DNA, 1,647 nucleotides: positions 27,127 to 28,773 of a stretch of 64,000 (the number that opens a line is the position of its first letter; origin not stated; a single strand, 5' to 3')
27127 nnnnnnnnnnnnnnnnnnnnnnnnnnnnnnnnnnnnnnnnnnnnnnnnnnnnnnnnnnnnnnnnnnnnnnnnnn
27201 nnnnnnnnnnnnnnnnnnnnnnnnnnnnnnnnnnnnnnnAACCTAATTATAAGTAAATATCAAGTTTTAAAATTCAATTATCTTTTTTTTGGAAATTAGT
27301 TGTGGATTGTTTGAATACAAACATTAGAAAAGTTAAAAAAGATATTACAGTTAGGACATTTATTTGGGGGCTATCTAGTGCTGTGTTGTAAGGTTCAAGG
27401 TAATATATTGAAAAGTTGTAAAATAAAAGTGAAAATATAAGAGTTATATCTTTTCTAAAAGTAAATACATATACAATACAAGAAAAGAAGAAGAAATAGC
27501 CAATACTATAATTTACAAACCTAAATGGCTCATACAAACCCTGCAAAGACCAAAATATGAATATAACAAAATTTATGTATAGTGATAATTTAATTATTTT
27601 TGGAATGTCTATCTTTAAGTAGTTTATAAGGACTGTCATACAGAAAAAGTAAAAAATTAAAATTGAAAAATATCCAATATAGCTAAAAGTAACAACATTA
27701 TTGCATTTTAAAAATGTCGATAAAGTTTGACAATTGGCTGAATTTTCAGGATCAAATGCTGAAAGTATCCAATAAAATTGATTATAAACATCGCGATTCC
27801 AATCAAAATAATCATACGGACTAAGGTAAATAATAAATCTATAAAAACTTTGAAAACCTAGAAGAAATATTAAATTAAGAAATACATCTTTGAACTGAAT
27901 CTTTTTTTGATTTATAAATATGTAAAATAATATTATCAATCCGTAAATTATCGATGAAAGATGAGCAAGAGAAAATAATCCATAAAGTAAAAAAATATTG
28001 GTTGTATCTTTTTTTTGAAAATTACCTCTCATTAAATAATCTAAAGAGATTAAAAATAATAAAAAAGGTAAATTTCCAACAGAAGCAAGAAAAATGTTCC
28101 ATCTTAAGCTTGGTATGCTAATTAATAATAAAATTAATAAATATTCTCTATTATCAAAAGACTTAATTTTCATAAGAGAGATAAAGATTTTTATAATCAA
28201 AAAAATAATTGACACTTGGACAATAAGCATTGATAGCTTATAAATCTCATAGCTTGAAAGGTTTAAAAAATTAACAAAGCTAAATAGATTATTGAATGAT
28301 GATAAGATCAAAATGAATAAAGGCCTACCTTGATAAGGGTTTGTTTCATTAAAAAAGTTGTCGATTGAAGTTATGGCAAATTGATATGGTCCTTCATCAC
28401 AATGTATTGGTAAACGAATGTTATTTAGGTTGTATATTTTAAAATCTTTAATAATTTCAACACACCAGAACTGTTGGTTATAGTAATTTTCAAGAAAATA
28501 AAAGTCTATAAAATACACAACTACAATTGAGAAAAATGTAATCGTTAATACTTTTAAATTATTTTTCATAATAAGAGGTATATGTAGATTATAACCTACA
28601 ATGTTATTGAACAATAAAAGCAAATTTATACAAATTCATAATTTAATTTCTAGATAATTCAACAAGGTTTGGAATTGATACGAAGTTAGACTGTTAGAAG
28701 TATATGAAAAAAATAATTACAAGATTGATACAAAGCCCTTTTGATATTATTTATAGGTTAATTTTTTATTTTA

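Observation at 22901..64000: About 40-kb glycosylation island built around many polytopic GT-C/Wzy-like proteins and small GT2s, without Wzx, Wzz or an initiating phosphoglycosyltransferase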

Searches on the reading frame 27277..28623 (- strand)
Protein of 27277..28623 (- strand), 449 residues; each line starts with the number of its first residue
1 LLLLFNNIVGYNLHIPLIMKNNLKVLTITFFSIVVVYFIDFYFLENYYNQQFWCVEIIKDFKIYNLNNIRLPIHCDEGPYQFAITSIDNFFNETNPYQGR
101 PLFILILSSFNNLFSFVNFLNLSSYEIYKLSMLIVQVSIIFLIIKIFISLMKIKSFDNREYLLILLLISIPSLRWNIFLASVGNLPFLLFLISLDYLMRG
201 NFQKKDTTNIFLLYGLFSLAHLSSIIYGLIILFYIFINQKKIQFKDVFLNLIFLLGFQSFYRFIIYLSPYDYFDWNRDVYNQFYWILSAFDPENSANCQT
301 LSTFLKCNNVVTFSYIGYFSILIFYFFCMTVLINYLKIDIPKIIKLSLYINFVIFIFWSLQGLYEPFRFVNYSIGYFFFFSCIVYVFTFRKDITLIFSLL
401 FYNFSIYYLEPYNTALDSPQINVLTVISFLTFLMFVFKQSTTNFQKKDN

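Call 5: search_protein_families(library=pfam, max_evalue=0.01, proteins=[window:27277-28623:-])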
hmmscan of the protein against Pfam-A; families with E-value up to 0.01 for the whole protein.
window:27277-28623:- (449 aa): 0 families

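Call 15: search_protein_families(library=pfam, max_evalue=10, proteins=[window:27277-28623:-])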
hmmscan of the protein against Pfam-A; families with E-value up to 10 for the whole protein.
window:27277-28623:- (449 aa): 0 families

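Call 21: find_homologous_proteins(query=A1, max_evalue=0.001)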
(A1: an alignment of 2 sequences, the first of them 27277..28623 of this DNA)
Query A1 (2 sequences) (449 aa, profile of the alignment): 104 proteins with E <= 0.001 among 8000 candidates.
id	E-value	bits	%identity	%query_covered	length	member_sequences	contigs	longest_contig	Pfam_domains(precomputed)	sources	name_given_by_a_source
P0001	1.0e-220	752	29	72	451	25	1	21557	-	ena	-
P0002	2.4e-216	737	100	96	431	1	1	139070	-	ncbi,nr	ncbi:hypothetical protein OAY10_02685 [Acidimicrobiaceae bacterium]|nr:hypothetical protein [Acidimi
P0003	9.6e-215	732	99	96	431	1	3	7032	-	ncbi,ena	-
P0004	4.7e-211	720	98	96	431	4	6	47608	-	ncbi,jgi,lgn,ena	-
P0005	5.4e-211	720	97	96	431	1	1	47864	-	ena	-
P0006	4.1e-210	717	97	96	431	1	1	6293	-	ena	-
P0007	5.8e-210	716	97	96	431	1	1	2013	-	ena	-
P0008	6.1e-208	710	95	96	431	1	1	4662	-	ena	-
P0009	2.4e-205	701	95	96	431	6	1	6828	-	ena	-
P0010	5.3e-205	700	95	96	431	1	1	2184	-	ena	-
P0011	1.2e-204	699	94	96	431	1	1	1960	-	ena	-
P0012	2.2e-201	688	96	94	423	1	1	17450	-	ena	-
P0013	2.4e-200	685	95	94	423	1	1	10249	-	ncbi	-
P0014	4.2e-200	684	95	94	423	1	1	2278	-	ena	-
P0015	5.4e-195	667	31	71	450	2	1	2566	-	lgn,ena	-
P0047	2.9e-98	348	50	93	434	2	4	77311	-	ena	-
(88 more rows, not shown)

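Call 24: search_solved_structures(query=A2, max_evalue=10, show_alignments=2)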
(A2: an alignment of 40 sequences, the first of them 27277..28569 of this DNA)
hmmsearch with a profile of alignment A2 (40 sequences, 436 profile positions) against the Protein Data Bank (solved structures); distinct sequences matched with E-value up to 10: 1.
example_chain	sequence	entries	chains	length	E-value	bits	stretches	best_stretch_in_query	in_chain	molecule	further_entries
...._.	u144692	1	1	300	0.09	14.9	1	304-379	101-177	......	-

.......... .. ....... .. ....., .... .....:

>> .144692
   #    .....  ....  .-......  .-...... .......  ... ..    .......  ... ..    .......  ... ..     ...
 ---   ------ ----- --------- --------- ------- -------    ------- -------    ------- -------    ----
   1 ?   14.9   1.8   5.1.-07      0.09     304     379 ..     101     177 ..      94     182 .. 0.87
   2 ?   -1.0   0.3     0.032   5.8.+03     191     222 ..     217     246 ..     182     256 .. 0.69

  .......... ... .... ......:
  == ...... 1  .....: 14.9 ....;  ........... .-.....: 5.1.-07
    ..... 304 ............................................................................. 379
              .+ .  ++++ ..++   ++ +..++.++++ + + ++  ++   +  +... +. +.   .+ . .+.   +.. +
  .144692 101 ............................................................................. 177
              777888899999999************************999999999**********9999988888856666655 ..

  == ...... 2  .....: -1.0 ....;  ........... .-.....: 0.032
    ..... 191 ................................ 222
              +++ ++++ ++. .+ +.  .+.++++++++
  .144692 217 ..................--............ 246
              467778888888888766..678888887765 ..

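Call 26: find_encoding_contigs(protein=P0002, flank=10000, max_places=4)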
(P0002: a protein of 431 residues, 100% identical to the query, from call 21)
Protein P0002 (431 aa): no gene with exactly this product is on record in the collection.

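Call 30: predict_structure(alignment_id=A2)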
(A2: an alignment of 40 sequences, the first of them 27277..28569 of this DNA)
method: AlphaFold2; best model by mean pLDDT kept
length: 431 residues; sequences in the alignment: 40
mean_pLDDT: 87.5   pTM: 0.90
mean pLDDT of the five models: 87.5, 87.4, 87.4, 86.9, 86.2
residues with pLDDT >= 90: 249; 70-90: 146; 50-70: 32; < 50: 4
segments of 3 or more residues with pLDDT < 50: none
pLDDT, mean of each block of 10 residues (from residue 1): 83 94 76 65 75 84 93 91 95 90 86 93 96 92 96 89 86 96 87 97 95 93 85 96 95 86 76 65 79 88 96 95 96 92 77 81 97 97 92 71 93 97 66 40
secondary structure, 60 per line:
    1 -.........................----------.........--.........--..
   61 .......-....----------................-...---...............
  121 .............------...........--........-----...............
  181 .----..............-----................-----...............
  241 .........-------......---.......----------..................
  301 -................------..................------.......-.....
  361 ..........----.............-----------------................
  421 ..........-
elements in order: H2-26 E37-45 E48-56 H59-67 H69-72 H83-98 H106-133 H140-150 H153-160 H166-181 H186-199 H205-220 H226-249 H257-262 H266-272 H283-300 H302-317 H324-341 H348-354 H356-370 H375-387 H405-430

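Call 32: fold_search(model_id=the predicted structure, library=pdb)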
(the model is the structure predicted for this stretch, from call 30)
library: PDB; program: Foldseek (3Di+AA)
matches with E <= 10: 111; with E <= 0.001: 0
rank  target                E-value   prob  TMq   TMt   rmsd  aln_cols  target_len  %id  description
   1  9s6t_A                7.4e-03  1.00  0.44  0.41  10.3       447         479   12  Ternary cryo-EM structure of chicken ALG12 with Dol25-PP-GlcNAc2Man7, Dol25-P-Man, and Fab (released 2026-03-18)
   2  6gxc_A                3.3e-02  0.96  0.36  0.25  13.6       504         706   13  Bacterial oligosaccharyltransferase PglB in complex with an inhibitory peptide and a reactive lipid-linked oligosaccha (released 2018-11-14)
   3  5f15                  3.5e-02  1.00  0.45  0.37  11.6       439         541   12  Crystal Structure of ArnT from Cupriavidus metallidurans bound to Undecaprenyl phosphate (released 2016-02-17)
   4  9s6r_A                4.1e-02  1.00  0.44  0.48   9.1       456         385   10  Ternary cryo-EM structure of yeast ALG3 with Dol25-PP-GlcNAc2Man5, Dol25-P-Man, and Fab (released 2026-03-18)
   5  5ezm                  6.6e-02  1.00  0.42  0.35   7.1       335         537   12  Crystal Structure of ArnT from Cupriavidus metallidurans in the apo state (released 2016-02-17)
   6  5gmy_A                1.1e-01  0.96  0.44  0.26  15.1       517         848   14  Crystal structure of the Archaeoglobus fulgidus oligosaccharyltransferase (O29867_ARCFU) tethered with an acceptor pep (released 2017-02-01)
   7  9dlh                  1.8e-01  0.97  0.39  0.30   8.6       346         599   11  donor substrate analog-bound AftB (released 2025-06-25)
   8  6snh_X                2.2e-01  0.84  0.36  0.33  15.0       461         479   11  Cryo-EM structure of yeast ALG6 in complex with 6AG9 Fab and Dol25-P-Glc (released 2020-03-11)
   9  9dm7_A                2.4e-01  0.80  0.34  0.38  13.1       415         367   10  mannosyltransferase PimE in complex with Fab_E6 (released 2025-06-25)
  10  9dm5                  2.6e-01  0.77  0.30  0.33  11.8       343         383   10  Product-Bound mannosyltransferase PimE (released 2025-06-25)
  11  9ub7_B                2.7e-01  0.93  0.43  0.46  10.8       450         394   14  Structure of glycosylphosphatidylinositol transamidase,state 1 (released 2026-04-08)
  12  7wld_U                4.0e-01  0.47  0.29  0.30  14.8       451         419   13  Cryo-EM structure of the human glycosylphosphatidylinositol transamidase complex at 2.53 Angstrom resolution (released 2022-04-27)
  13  8iuf_N4               4.7e-01  0.06  0.11  0.11  23.9       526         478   14  Cryo-EM structure of Euglena gracilis super-complex I+III2+IV, composite (released 2024-02-28)
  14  9fot_A                5.8e-01  0.08  0.14  0.14  23.4       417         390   15  Human monocarboxylate transporter 8 bound to Silychristin (released 2025-05-21)
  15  8agc_A                7.2e-01  0.28  0.28  0.19  18.8       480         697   12  Structure of yeast oligosaccharylransferase complex with lipid-linked oligosaccharide and non-acceptor peptide bound (released 2022-12-07)
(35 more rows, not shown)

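Call 34: find_related_loci(query=A2, collection=genome_contigs, flank=10000)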
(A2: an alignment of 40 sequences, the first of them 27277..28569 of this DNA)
Query A2 (431 aa) in genome_contigs; peptide patterns used: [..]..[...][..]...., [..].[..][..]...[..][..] (x = any residue, [..] = any of these).
36 stretches matched a pattern; 3 encode a relative of the query (tblastn E <= 1e-3); 3 distinct loci.
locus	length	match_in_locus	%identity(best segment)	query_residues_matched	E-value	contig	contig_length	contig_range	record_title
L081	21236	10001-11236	51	3-410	3e-127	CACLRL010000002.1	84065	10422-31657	uncultured Candidatus Actinomarina sp. isolate AG-470-F09 genome assembly, contig: AG-470-F09_NODE_2, whole genome shotg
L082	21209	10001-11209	45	6-407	2e-92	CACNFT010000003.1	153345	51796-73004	MAG: uncultured Candidatus Actinomarina sp. isolate AG-920-J05 genome assembly, contig: AG-920-J05_NODE_3, whole genome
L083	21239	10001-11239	40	2-420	2e-78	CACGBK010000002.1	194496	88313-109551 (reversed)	uncultured Candidatus Actinomarina sp. isolate AG-422-C10 genome assembly, contig: AG-422-C10_NODE_2, whole genome shotg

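Call 83: find_encoding_contigs(protein=P0047, flank=10000, max_places=2)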
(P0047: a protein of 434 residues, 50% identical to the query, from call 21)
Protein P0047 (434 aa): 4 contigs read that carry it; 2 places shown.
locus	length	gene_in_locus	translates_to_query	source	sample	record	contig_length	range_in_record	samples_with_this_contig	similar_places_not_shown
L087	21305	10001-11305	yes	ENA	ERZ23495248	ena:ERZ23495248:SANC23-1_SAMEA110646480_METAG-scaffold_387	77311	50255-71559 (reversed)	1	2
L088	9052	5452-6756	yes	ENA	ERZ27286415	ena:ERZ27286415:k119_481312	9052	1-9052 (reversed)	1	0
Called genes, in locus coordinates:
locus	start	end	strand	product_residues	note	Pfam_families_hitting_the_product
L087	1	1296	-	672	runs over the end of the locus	-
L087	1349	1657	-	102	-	-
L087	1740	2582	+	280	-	PF09995:MPAB_Lcp_cat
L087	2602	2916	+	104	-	-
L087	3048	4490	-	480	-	PF02397:Bac_transf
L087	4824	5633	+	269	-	PF00551:Formyl_trans_N (weak)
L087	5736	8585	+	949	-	PF01326:PPDK_N (faint), PF00391:PEP-utilizers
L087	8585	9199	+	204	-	PF07722:Peptidase_C26 (weak), PF00117:GATase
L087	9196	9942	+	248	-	PF12804:NTP_transf_3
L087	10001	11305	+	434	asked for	-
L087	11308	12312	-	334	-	-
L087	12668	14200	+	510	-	PF00884:Sulfatase (faint)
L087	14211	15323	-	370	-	PF00266:Aminotran_5, PF01041:DegT_DnrJ_EryC1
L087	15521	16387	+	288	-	PF01370:Epimerase (faint)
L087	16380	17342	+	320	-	PF01408:GFO_IDH_MocA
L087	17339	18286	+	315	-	PF00535:Glycos_transf_2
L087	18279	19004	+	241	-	PF13489:Methyltransf_23, PF05401:NodS (weak), PF08241:Methyltransf_11, PF13649:Methyltransf_25 (weak), PF13847:Methyltransf_31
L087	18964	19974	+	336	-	-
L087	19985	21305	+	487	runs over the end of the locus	PF13231:PMT_2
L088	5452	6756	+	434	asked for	-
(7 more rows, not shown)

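Call 84: find_related_loci(query=L087:3051-4490:-, collection=genome_contigs, flank=10000)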
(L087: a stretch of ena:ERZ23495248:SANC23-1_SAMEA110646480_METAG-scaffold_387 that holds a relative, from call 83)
Query L087:3051-4490:- (480 aa) in genome_contigs; peptide patterns used: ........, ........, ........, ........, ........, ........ (x = any residue, [..] = any of these).
97 stretches matched a pattern; 50 encode a relative of the query (tblastn E <= 1e-3); 48 distinct loci.
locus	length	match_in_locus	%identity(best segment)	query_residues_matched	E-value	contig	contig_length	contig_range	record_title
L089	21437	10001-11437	64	1-480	0e+0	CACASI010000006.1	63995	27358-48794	uncultured Candidatus Actinomarina sp. isolate AG-349-C02 genome assembly, contig: AG-349-C02_NODE_6, whole genome shotg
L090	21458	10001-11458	62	1-479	0e+0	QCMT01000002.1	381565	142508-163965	OCS155 cluster bacterium AG-422-J23 Ga0171672_12, whole genome shotgun sequence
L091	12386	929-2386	62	1-479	0e+0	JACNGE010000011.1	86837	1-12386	MAG: Actinomycetota bacterium isolate NIOZ-UU119 NIOZ-UU_NODE_205_length_86837_cov_13.8177, whole genome shotgun sequenc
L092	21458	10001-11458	61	1-479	0e+0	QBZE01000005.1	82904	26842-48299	OCS155 cluster bacterium AG-333-G23 Ga0171668_105, whole genome shotgun sequence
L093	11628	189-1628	60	1-473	0e+0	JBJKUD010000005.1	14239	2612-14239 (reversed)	MAG: Candidatus Actinomarina sp. isolate LRMED-050 Acidimicrobiia-LRMED-050-C14, whole genome shotgun sequence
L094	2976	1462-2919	61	1-479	0e+0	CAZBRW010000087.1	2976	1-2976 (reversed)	MAG TPA_asm: uncultured Candidatus Pelagibacter sp. isolate binchicken_co282_394 genome assembly, contig: NODE_64223_len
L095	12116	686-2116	61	1-479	5e-180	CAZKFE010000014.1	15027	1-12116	MAG TPA_asm: uncultured Candidatus Actinomarina sp. isolate SRP077602_co4_282 genome assembly, contig: NODE_7039_length_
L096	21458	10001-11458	60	1-479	5e-180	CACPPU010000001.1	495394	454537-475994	MAG: uncultured Candidatus Actinomarina sp. isolate AG-447-N19 genome assembly, contig: AG-447-N19_NODE_1, whole genome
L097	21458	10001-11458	62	1-479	2e-179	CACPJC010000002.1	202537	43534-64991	MAG: uncultured Candidatus Actinomarina sp. isolate AG-913-G17 genome assembly, contig: AG-913-G17_NODE_2, whole genome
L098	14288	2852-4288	64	1-480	7e-179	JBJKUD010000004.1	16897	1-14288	MAG: Candidatus Actinomarina sp. isolate LRMED-050 Acidimicrobiia-LRMED-050-C12, whole genome shotgun sequence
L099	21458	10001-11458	61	1-479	7e-179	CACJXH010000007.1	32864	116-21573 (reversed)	uncultured Candidatus Actinomarina sp. isolate AG-453-E11 genome assembly, contig: AG-453-E11_NODE_7, whole genome shotg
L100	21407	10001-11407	59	8-479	2e-176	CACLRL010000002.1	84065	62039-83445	uncultured Candidatus Actinomarina sp. isolate AG-470-F09 genome assembly, contig: AG-470-F09_NODE_2, whole genome shotg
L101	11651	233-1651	57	3-477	1e-174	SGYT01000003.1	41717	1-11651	MAG: Candidatus Actinomarinales bacterium isolate MED-G99 Ca-Actinomarinales-MED-G99-C3, whole genome shotgun sequence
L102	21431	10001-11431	57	1-479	7e-174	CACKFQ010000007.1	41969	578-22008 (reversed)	uncultured Candidatus Actinomarina sp. isolate AG-453-L02 genome assembly, contig: AG-453-L02_NODE_7, whole genome shotg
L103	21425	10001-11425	60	3-479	4e-173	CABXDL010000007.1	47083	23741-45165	MAG: uncultured Candidatus Actinomarina sp. isolate AG-313-L14 genome assembly, contig: AG-313-L14_NODE_7, whole genome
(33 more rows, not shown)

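Call 89: search_protein_families(library=ncbifam, max_evalue=0.1, proteins=[window:27277-28623:-])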
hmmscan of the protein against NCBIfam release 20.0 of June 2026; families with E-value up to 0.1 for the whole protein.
window:27277-28623:- (449 aa): 0 families
